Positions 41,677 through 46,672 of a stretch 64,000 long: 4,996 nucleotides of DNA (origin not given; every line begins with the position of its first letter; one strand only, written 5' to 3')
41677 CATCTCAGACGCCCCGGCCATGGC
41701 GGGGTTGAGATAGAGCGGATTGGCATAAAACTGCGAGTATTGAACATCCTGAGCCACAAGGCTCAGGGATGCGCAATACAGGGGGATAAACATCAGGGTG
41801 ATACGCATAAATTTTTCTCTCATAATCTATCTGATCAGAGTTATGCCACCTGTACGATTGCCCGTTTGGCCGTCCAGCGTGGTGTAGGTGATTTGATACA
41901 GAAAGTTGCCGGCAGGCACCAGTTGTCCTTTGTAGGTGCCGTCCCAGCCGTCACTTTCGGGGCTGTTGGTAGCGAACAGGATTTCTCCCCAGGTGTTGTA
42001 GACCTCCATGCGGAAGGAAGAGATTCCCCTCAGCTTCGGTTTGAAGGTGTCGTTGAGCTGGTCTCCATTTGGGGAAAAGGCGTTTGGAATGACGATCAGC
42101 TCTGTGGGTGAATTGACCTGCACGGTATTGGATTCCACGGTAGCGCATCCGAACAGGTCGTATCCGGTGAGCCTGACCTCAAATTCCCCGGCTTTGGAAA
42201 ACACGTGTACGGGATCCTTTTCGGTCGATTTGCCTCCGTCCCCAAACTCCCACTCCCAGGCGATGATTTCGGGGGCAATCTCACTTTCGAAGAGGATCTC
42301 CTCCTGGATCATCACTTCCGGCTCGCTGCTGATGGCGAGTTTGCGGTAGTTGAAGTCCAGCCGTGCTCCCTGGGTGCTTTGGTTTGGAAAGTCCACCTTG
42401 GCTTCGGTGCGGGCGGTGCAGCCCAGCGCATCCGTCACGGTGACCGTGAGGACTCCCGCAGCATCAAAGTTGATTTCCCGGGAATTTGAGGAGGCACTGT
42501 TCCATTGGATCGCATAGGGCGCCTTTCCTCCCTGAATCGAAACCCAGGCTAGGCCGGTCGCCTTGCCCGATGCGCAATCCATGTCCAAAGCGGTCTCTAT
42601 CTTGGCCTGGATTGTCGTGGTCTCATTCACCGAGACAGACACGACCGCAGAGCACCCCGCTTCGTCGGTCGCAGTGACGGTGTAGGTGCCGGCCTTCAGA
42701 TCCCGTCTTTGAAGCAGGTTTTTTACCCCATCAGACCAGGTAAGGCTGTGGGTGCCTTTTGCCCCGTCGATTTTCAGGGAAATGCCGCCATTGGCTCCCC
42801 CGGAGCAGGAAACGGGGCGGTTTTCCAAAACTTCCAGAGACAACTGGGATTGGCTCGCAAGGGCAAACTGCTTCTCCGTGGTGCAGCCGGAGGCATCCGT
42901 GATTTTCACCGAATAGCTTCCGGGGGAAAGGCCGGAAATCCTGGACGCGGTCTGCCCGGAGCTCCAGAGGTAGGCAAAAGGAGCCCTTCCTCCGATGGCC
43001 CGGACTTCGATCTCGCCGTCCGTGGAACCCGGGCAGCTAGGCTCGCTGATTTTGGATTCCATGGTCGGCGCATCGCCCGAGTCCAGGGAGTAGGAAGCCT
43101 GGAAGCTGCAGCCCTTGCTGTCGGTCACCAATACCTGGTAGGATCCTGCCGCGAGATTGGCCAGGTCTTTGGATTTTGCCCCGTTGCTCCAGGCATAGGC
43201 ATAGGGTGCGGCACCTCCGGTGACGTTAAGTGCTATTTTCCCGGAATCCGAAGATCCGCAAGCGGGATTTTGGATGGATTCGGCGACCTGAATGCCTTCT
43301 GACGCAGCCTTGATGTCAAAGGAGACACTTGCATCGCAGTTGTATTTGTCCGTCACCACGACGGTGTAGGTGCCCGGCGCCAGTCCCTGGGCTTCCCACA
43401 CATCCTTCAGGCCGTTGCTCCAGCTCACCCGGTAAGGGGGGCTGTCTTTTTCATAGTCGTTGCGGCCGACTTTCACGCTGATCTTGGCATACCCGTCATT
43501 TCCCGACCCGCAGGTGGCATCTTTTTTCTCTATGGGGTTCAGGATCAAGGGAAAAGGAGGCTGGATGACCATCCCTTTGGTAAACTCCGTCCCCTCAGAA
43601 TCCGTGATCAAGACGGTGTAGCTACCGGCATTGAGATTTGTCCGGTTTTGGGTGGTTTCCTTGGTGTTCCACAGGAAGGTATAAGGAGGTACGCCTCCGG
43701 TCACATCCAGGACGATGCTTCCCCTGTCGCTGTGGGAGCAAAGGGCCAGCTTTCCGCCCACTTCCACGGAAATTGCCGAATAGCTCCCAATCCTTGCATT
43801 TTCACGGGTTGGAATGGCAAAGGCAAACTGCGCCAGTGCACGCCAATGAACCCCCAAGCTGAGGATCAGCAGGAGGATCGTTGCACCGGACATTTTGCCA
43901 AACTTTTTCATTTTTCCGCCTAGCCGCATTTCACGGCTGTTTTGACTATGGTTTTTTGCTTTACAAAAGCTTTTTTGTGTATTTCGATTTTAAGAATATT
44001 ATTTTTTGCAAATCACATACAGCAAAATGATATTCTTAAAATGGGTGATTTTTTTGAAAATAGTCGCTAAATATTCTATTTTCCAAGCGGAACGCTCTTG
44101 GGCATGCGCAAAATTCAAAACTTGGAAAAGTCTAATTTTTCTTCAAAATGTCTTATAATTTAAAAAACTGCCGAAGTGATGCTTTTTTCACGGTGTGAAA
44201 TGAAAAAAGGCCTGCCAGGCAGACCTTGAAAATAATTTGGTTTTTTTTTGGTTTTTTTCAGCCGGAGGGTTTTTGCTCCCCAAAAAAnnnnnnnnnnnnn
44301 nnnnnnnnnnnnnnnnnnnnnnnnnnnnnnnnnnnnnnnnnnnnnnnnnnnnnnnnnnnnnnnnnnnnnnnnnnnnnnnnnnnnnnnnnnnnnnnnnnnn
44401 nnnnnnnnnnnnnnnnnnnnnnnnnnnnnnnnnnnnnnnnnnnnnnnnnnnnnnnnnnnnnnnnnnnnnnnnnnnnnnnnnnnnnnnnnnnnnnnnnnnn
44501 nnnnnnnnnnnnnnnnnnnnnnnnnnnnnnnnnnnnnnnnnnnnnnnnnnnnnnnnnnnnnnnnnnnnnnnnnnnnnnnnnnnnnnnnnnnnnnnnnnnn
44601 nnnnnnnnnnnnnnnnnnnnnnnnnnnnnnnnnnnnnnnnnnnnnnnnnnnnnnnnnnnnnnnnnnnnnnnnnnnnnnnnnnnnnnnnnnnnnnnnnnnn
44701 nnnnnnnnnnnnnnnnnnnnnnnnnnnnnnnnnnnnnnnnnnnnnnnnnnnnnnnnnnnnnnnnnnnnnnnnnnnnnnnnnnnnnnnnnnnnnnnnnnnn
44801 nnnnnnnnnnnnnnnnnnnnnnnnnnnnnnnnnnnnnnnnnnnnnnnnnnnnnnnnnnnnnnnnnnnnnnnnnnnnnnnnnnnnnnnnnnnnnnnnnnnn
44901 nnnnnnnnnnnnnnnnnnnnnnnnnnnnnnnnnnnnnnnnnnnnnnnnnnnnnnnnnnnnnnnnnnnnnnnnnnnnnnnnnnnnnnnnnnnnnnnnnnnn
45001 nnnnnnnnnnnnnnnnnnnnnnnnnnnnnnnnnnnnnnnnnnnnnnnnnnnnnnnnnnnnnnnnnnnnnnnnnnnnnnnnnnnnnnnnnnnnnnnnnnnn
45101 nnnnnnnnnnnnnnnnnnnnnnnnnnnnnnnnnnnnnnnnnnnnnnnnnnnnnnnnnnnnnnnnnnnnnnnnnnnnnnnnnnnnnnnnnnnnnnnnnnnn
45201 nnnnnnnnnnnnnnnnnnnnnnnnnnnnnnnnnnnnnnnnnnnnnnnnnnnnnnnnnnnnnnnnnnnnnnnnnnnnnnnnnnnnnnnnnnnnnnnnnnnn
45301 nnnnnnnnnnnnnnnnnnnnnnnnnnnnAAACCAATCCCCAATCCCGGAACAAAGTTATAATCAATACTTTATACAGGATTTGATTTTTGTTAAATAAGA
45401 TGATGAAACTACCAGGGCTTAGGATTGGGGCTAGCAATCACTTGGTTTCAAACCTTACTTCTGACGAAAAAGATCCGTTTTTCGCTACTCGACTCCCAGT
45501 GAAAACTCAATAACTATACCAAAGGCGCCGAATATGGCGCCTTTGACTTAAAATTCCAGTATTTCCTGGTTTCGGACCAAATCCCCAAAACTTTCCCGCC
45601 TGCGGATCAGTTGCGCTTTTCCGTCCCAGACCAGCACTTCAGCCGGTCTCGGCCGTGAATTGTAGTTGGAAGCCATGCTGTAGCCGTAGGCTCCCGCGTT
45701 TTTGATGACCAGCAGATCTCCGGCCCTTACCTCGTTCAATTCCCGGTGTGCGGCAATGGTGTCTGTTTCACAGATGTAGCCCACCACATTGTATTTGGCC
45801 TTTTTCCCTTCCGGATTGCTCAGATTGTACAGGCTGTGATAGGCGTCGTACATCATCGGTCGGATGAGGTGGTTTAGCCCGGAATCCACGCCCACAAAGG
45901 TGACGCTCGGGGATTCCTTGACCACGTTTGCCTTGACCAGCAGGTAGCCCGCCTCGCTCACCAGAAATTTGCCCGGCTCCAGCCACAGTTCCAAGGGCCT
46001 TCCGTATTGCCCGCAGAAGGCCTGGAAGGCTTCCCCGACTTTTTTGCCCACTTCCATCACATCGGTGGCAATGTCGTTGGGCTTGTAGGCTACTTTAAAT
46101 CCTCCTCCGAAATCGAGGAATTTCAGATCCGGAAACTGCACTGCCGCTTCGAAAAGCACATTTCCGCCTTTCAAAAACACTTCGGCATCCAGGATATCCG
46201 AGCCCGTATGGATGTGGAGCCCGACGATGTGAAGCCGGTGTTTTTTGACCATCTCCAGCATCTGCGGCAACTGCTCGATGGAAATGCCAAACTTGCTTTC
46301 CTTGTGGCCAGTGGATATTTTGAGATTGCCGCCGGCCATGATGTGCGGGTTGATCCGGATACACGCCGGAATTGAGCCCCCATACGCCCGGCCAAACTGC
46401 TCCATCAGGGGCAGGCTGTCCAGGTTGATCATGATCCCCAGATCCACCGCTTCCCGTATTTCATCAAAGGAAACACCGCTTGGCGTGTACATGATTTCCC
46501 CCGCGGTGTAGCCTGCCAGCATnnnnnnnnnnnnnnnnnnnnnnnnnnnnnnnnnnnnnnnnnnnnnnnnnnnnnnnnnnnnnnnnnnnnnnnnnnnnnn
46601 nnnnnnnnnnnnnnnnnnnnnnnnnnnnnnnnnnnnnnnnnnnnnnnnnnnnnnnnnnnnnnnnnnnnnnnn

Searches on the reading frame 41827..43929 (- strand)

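Call 61: search_protein_families(library=pfam, proteins=[window:41827-43929:-], max_evalue=0.0001)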
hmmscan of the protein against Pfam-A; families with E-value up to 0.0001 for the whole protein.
window:41827-43929:- (700 aa): 9 families
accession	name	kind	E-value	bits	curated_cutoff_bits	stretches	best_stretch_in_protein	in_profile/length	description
PF13573.12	SprB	-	2.6e-40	136.2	28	3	217-251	2-36/37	SprB repeat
PF13585.12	CHU_C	-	4.8e-15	55.9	27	1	613-688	2-78/86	CHU_C Type IX secretion signal domain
PF18911.6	PKD_4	-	5.9e-13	49.1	27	1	554-604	33-84/85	PKD domain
PF00801.26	PKD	-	2.3e-08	34.4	23.5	1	544-599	16-75/80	PKD domain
PF23585.1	DUF7137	-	2.4e-07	31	27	0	82-113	67-100/137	Domain of unknown function (DUF7137)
PF18962.6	Por_Secre_tail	-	2.3e-06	28.2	27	0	73-119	26-73/75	Secretion system C-terminal sorting domain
PF08940.17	DUF1918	-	2.4e-05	24.3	24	0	160-173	31-45/58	Domain of unknown function (DUF1918)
PF17957.7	Big_7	-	4.2e-05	24.6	24.1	0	143-192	28-70/70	Bacterial Ig domain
PF13620.12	CarboxypepD_reg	-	5.4e-05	23.9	32.3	0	409-442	43-79/82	Carboxypeptidase regulatory-like domain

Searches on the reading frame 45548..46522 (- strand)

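Call 61: search_protein_families(library=pfam, proteins=[window:45548-46522:-], max_evalue=0.0001)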
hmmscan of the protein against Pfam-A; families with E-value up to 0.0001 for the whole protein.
window:45548-46522:- (324 aa): 2 families
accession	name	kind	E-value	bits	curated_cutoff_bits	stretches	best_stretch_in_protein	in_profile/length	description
PF02784.22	Orn_Arg_deC_N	-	1.5e-28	100.3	23.4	1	3-189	57-247/247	Pyridoxal-dependent decarboxylase, pyridoxal binding domain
PF00278.28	Orn_DAP_Arg_deC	-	6.9e-20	71.6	23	1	187-277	3-95/95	Pyridoxal-dependent decarboxylase, C-terminal sheet domain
